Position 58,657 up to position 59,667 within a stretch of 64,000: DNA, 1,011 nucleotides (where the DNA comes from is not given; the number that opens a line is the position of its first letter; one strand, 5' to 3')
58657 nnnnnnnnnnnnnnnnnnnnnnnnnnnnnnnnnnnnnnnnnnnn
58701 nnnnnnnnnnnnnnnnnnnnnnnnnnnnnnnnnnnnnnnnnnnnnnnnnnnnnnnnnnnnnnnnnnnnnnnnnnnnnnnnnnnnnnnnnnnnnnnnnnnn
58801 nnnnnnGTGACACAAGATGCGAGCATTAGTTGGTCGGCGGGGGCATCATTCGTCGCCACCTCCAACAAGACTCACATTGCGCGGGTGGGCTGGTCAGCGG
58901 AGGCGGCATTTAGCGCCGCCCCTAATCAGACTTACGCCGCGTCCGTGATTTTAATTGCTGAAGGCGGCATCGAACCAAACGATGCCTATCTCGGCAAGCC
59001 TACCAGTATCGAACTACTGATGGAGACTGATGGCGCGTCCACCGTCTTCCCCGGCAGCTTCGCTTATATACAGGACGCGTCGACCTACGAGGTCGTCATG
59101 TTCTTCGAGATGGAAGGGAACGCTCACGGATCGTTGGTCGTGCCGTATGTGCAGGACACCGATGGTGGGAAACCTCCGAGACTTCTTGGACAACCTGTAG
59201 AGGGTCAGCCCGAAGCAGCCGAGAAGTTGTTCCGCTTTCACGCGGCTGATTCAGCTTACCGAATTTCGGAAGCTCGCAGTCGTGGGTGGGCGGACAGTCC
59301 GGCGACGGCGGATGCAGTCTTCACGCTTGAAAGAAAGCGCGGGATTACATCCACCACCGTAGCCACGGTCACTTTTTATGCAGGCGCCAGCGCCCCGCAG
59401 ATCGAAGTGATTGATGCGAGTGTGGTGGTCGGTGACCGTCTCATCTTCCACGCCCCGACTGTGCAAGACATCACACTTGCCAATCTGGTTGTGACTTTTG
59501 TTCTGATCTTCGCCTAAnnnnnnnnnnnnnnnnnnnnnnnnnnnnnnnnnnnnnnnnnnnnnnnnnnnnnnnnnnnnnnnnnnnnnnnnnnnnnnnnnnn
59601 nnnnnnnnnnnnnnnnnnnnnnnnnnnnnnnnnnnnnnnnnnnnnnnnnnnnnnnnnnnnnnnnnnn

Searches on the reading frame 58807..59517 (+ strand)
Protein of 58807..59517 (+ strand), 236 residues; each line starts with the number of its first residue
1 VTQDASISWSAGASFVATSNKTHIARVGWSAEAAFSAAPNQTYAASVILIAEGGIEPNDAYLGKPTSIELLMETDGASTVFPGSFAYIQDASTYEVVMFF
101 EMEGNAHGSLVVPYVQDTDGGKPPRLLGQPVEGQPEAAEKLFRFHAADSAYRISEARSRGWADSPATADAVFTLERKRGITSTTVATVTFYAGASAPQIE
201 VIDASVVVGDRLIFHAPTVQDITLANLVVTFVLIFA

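Call 23: find_encoding_contigs(protein=window:58807-59517:+, flank=6500, max_places=2)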
Protein window:58807-59517:+ (236 aa): 1 contig read that carries it; 1 place shown.
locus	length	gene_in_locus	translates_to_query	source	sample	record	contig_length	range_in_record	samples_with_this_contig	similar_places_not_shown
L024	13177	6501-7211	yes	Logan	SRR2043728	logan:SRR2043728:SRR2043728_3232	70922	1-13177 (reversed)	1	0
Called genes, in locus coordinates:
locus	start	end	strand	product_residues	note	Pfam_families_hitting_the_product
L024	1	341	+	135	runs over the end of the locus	-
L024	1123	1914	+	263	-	-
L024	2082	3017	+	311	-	PF20911:GP7 (weak)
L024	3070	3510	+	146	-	-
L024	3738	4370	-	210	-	-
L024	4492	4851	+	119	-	-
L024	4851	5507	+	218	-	-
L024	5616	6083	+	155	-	-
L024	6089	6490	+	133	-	PF23140:Gp80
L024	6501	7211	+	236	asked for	-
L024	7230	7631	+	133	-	-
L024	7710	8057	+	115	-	-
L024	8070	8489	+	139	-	-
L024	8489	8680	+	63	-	-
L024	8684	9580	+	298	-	-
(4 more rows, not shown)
